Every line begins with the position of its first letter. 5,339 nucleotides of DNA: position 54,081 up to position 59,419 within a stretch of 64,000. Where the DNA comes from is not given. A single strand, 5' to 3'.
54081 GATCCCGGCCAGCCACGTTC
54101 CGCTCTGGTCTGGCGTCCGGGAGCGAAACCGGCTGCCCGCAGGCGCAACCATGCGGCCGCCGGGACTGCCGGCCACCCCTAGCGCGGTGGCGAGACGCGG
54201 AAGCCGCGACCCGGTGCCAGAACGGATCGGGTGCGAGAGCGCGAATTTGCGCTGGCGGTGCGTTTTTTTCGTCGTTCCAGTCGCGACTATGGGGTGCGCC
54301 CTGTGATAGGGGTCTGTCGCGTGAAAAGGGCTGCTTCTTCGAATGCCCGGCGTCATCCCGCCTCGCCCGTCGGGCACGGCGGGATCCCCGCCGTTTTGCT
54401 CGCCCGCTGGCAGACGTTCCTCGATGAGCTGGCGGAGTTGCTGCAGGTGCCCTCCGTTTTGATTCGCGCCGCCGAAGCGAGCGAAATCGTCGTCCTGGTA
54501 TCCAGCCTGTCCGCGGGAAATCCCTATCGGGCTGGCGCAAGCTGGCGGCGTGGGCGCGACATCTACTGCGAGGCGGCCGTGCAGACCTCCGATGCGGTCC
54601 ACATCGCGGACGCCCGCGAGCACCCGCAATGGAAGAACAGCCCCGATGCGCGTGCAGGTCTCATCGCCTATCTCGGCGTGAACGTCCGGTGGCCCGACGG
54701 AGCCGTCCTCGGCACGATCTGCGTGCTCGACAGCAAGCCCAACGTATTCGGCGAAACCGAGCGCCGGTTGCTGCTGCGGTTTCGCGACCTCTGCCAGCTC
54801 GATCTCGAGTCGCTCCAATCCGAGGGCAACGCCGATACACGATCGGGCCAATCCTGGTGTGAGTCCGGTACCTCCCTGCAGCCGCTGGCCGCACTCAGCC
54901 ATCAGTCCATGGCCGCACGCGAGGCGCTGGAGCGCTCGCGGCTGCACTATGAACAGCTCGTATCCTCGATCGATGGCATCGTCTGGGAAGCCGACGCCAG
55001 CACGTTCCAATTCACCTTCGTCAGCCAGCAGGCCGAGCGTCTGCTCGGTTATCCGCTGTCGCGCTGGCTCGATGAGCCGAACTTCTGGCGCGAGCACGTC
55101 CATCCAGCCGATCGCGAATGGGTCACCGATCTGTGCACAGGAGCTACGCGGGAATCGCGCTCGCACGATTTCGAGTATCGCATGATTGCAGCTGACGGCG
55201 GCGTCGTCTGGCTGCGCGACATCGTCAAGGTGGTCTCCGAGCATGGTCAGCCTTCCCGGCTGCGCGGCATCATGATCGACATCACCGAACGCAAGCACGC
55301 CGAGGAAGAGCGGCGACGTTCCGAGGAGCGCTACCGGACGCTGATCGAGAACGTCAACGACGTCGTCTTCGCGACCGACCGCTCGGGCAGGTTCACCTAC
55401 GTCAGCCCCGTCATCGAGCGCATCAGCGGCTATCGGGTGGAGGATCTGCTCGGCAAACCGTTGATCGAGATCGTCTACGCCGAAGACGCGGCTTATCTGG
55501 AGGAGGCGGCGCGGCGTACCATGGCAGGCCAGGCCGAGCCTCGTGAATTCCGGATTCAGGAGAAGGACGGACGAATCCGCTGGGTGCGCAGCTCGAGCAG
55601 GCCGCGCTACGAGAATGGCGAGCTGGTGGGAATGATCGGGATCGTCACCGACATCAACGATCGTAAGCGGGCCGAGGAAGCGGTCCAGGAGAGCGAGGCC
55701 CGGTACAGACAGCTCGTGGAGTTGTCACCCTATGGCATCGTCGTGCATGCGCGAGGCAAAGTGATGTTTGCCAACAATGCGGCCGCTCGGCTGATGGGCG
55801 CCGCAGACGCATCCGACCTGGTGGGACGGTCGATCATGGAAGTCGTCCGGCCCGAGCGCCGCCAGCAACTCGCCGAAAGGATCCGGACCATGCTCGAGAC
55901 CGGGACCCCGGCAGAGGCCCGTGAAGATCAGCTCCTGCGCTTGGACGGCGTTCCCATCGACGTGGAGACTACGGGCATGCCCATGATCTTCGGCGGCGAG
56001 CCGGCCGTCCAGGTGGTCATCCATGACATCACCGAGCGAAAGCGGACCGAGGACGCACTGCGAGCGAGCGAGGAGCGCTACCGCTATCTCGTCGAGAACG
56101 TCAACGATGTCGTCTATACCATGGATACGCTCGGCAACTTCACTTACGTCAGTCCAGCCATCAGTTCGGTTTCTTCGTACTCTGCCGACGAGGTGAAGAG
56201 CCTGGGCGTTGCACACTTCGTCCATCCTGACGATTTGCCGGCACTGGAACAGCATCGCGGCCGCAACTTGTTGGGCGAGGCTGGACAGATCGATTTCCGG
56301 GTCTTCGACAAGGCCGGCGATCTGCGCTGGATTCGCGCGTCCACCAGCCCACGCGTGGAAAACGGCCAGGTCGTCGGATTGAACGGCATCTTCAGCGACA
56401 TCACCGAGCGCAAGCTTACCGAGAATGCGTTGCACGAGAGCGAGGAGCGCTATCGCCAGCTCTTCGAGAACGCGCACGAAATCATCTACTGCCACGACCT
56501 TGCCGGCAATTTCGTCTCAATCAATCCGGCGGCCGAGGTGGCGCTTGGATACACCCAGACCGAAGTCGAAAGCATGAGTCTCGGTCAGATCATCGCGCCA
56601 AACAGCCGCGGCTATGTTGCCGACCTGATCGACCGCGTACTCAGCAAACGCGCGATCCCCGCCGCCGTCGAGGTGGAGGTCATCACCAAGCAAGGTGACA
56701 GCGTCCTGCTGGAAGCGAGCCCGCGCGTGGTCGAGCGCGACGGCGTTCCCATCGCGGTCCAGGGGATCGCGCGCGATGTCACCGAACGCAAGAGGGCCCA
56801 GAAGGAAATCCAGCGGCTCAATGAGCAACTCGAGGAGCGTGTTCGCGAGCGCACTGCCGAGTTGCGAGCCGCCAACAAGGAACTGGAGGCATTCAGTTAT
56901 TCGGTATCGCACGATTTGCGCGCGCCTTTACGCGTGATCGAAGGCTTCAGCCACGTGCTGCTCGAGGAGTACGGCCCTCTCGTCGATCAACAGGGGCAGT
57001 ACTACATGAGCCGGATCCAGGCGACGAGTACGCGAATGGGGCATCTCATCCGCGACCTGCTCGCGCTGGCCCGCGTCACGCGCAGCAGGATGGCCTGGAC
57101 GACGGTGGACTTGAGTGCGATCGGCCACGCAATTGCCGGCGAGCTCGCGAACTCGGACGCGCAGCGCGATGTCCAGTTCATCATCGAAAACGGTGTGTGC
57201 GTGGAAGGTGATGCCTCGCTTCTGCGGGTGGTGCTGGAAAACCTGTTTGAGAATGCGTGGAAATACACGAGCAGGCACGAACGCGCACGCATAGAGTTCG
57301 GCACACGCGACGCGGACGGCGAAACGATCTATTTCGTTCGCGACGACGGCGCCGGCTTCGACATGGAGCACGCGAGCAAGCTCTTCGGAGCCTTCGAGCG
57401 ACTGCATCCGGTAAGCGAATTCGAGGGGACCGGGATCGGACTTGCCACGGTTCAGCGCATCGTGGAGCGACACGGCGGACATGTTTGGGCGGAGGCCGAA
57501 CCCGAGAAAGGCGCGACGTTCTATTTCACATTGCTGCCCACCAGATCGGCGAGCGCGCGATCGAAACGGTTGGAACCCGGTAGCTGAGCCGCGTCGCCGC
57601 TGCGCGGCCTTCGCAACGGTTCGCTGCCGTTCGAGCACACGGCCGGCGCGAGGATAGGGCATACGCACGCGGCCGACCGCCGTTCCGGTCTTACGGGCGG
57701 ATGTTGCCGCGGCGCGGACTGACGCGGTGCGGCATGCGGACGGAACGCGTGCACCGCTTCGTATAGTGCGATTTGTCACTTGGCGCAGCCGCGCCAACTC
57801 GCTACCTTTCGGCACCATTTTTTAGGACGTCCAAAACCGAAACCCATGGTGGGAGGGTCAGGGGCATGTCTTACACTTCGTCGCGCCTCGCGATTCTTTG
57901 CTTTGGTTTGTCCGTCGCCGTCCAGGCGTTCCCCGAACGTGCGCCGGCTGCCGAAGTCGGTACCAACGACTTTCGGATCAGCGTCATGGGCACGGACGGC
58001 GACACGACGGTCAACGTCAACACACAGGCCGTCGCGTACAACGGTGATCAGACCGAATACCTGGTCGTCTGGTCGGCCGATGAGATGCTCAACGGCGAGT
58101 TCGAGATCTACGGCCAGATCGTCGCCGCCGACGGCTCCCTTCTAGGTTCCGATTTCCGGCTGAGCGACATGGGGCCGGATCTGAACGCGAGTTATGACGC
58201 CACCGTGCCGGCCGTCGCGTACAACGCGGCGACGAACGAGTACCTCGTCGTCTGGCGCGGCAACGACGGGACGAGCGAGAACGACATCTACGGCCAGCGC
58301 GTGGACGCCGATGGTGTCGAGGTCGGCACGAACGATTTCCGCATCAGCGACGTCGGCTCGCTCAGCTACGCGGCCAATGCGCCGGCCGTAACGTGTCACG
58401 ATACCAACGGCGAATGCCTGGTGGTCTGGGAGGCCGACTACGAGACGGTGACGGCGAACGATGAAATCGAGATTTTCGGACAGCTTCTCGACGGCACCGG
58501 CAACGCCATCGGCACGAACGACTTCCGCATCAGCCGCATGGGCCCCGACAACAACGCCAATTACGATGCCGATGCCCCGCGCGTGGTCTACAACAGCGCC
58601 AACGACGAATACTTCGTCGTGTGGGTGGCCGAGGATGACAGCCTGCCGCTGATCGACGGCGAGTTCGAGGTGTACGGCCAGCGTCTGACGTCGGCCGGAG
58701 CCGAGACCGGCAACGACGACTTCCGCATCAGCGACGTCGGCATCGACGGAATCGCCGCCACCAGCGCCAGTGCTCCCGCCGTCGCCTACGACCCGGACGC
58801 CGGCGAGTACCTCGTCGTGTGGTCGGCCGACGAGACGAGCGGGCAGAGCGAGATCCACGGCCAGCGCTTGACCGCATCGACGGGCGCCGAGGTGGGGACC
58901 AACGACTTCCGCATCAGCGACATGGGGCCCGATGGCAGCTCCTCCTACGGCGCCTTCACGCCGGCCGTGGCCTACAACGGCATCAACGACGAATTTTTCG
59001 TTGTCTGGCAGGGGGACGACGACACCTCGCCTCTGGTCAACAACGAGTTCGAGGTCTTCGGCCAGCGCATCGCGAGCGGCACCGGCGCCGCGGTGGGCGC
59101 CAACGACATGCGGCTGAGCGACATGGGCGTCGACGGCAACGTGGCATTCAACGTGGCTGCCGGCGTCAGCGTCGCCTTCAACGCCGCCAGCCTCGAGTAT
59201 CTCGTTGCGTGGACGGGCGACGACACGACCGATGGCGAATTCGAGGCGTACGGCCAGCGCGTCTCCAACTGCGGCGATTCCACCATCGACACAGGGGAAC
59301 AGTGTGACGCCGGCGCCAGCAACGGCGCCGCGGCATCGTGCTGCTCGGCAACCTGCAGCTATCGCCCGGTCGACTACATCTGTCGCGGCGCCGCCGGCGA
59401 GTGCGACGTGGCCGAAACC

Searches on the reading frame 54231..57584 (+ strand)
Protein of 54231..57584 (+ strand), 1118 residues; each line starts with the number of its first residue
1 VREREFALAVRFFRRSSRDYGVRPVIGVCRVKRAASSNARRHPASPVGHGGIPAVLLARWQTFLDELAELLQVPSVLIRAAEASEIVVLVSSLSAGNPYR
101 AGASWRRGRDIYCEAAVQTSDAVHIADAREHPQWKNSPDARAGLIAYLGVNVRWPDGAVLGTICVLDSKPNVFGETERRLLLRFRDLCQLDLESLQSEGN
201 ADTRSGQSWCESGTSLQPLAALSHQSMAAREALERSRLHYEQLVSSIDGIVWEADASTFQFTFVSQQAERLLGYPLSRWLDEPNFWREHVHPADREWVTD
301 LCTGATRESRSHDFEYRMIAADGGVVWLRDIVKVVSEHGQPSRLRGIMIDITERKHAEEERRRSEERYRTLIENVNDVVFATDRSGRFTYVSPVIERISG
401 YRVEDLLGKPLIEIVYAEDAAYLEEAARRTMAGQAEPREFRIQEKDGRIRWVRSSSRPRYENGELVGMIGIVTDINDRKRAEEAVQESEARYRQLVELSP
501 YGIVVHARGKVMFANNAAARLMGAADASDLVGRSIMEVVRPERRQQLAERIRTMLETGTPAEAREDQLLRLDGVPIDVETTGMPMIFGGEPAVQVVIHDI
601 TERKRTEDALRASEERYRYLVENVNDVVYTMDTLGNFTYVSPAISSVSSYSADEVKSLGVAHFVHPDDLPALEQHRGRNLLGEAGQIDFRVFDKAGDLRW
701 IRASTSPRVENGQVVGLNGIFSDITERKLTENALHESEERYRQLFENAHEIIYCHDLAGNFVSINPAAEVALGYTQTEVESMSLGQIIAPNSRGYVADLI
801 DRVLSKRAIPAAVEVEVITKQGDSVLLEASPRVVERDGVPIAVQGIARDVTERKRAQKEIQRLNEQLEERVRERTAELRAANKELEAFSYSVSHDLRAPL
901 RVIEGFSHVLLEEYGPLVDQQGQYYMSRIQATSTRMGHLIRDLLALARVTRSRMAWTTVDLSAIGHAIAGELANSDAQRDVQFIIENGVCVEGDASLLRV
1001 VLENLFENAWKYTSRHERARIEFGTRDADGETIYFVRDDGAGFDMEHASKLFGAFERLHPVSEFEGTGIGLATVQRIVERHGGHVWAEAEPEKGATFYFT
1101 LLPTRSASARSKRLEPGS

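Call 60: search_protein_families(library=ncbifam, proteins=[window:54231-57584:+], max_evalue=0.00001)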
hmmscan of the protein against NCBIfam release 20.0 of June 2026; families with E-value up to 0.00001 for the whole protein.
window:54231-57584:+ (1118 aa): 73 families (the best 25 are shown)
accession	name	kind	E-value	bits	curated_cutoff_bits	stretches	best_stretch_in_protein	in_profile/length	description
TIGR00229.1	sensory_box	domain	2.8e-117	386.2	22.9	5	362-484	1-125/126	PAS domain S-box protein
NF053781.1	cdiGMPphdstlr2612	equivalog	2.4e-77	260.7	1600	4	254-420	603-769/1268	Tlr1612 family c-di-GMP phosphodiesterase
NF047874.1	MASE3_PAS_HK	subfamily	2.8e-70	237.9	560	3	724-1104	250-625/655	MASE3 domain-containing sensor histidine kinase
NF045595.1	HK_scytonemin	equivalog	1e-65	222.4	865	4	705-1103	248-634/637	scytonemin biosynthesis sensor histidine kinase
NF047465.1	hybrid_HK_LvrA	exception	4.8e-62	210.1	1200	1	873-1101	588-816/819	hybrid histidine kinase/response regulator LvrA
NF041777.1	sens_FixL_Rhizob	equivalog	1.3e-61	208.7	850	3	682-1101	65-479/485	sensor protein FixL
NF008468.0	PRK11360.1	equivalog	1e-59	202.5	646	2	733-1106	262-610/616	two-component system sensor histidine kinase AtoS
NF052573.1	HisKinEspAMyxo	equivalog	3.5e-57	194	1400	3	659-1104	176-612/755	serine histidine kinase EspA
NF041880.1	EPS_EpsF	equivalog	1.9e-49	168.5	900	3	872-1098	261-488/492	response regulator EpsF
NF046044.1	PnpS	equivalog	3.9e-48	164.4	400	1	877-1101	162-389/390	two-component system histidine kinase PnpS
NF007298.0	PRK09776.1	equivalog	7.1e-47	159.9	1135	3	280-414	469-603/1111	diguanylate cyclase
TIGR02966.1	phoR_proteo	equivalog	3.1e-44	151.4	334.2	1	887-1100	116-332/333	phosphate regulon sensor histidine kinase PhoR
NF008302.0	PRK11091.1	equivalog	4.5e-42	144.2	838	2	720-1105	136-507/779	aerobic respiration two-component sensor histidine kinase ArcB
NF033092.0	HK_WalK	equivalog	4.4e-41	141.1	725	1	881-1101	368-592/594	cell wall metabolism sensor histidine kinase WalK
NF041831.1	NO_HK_NahK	exception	2.2e-37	128.5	1500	3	490-741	207-448/854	hybrid sensor histidine kinase/response regulator NahK/ErcS'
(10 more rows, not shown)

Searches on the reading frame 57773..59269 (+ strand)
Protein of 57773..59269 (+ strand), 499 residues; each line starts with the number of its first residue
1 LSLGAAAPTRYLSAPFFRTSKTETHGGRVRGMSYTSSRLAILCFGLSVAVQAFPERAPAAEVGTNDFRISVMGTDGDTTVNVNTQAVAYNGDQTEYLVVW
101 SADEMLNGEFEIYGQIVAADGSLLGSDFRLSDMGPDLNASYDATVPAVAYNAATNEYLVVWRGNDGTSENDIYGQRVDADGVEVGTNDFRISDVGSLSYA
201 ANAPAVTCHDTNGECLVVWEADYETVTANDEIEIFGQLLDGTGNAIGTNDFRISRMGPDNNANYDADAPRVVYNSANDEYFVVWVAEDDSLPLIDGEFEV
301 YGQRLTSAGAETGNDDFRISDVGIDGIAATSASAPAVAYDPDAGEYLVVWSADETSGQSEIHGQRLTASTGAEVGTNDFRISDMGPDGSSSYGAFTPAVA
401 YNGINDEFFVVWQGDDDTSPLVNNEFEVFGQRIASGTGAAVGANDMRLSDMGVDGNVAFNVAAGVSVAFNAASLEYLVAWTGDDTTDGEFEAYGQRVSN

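Call 12: search_protein_families(library=pfam, proteins=[window:57773-59269:+], max_evalue=1)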
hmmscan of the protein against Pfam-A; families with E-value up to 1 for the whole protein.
window:57773-59269:+ (499 aa): 2 families
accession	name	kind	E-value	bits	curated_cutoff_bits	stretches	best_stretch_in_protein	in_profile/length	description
PF04616.20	Glyco_hydro_43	-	0.017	14.9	32.2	0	151-193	129-171/288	Glycosyl hydrolases family 43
PF03412.21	Peptidase_C39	-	0.14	12.5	22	0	248-287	56-95/133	Peptidase C39 family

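Call 55: predict_structure(alignment_id=A3)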
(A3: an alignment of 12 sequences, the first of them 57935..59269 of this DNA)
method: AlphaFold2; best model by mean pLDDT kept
length: 445 residues; sequences in the alignment: 12
mean_pLDDT: 87.0   pTM: 0.91
mean pLDDT of the five models: 87.0, 84.3, 83.8, 83.7, 83.6
residues with pLDDT >= 90: 222; 70-90: 196; 50-70: 23; < 50: 4
segments of 3 or more residues with pLDDT < 50: 1-4
pLDDT, mean of each block of 10 residues (from residue 1): 54 81 79 94 92 83 90 89 88 95 95 87 92 84 76 93 88 72 92 85 78 95 95 81 90 89 81 83 95 93 88 93 88 84 94 94 86 93 87 86 80 91 92 86 86
secondary structure, 60 per line:
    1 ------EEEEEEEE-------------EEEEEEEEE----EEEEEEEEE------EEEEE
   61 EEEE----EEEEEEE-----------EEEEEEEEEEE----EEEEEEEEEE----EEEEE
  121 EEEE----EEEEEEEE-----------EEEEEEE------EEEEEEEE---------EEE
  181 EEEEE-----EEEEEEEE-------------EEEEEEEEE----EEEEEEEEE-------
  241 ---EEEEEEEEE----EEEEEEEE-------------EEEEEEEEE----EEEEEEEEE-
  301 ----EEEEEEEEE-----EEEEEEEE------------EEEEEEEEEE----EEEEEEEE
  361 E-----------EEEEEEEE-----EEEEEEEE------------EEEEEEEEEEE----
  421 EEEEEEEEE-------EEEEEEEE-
elements in order: E7-14 E28-36 E41-49 E56-64 E69-75 E87-97 E102-111 E116-124 E129-136 E148-154 E161-168 E178-185 E191-198 E212-220 E225-233 E244-252 E257-264 E278-286 E291-299 E305-313 E319-326 E339-348 E353-361 E373-380 E386-393 E406-416 E421-429 E437-444

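Call 58: fold_search(model_id=the predicted structure, library=pdb)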
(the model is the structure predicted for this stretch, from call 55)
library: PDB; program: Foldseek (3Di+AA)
matches with E <= 10: 1610; with E <= 0.001: 510
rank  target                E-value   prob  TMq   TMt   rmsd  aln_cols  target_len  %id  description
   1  2ya4_B                1.5e-09  1.00  0.53  0.50  10.7       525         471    9  Crystal structure of Streptococcus pneumoniae NanA (TIGR4) (released 2011-04-27)
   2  2ya7_B                1.7e-09  1.00  0.52  0.49  11.2       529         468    9  Crystal structure of Streptococcus pneumoniae NanA (TIGR4) in complex with Zanamivir (released 2011-04-27)
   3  9nxh                  2.1e-09  1.00  0.38  0.36  14.6       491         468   11  An alpha-l-arabinofuranosidase (AtAbf43C) from Acetivibrio thermocellus DSM1313 bound to arabinofuranose (released 2025-08-20)
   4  2w20_A                2.3e-09  1.00  0.50  0.48  11.2       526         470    8  Structure of the catalytic domain of the native NanA sialidase from Streptococcus pneumoniae (released 2008-12-23)
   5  3aki                  2.5e-09  1.00  0.37  0.37  13.1       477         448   11  Crystal structure of exo-1,5-alpha-L-arabinofuranosidase complexed with alpha-L-arabinofuranosyl azido (released 2010-08-25)
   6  9nxg_A                2.8e-09  1.00  0.40  0.38  14.4       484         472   11  An alpha-l-arabinofuranosidase (AtAbf43C) from Acetivibrio thermocellus DSM1313 (released 2025-08-20)
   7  5m8e_A                3.2e-09  1.00  0.41  0.52   8.2       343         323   14  Crystal structure of a GH43 arabonofuranosidase from Weissella sp. strain 142 (released 2017-05-10)
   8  9nxg_B                3.7e-09  1.00  0.40  0.38  14.1       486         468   11  An alpha-l-arabinofuranosidase (AtAbf43C) from Acetivibrio thermocellus DSM1313 (released 2025-08-20)
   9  3qz4_A                5.4e-09  1.00  0.40  0.54   8.6       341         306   14  Crystal structure of an Endo-1,4-beta-xylanase D (BT_3675) from Bacteroides thetaiotaomicron VPI-5482 at 1.74 A resolu (released 2011-04-06)
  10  7esn_A                5.4e-09  1.00  0.54  0.55   7.4       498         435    9  Crystal structure of a L-rhamnose-alpha-1,4-D-glucuronate lyase from Fusarium oxysporum 12S, H105F Rha-GlcA complex (released 2021-08-04)
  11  3h71_A                5.4e-09  1.00  0.51  0.48  10.6       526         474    8  Crystal structure of Streptococcus pneumoniae D39 neuraminidase A precursor (NanA) (released 2009-05-12)
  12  7erl_A                6.2e-09  1.00  0.38  0.32  17.2       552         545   10  GH43 domain of bifunctional endoxylanase and arabinofuranosidase of Bi0569 (released 2022-05-18)
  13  7ayr_B                6.2e-09  1.00  0.42  0.27  13.3       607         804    9  Crystal structure of DPP8 in complex with a 4-oxo-b-lactam based inhibitor, B115 (released 2021-06-30)
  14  7a54_A                6.9e-09  1.00  0.52  0.49  11.1       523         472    8  Two copies of the catalytic domain of NanA sialidase from Streptococcus pneumoniae juxtaposed in the P212121 space gro (released 2020-11-18)
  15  6qzh                  8.3e-09  1.00  0.49  0.32  11.4       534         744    8  Structure of the human CC Chemokine Receptor 7 in complex with the intracellular allosteric antagonist Cmp2105 and the i (released 2019-09-04)
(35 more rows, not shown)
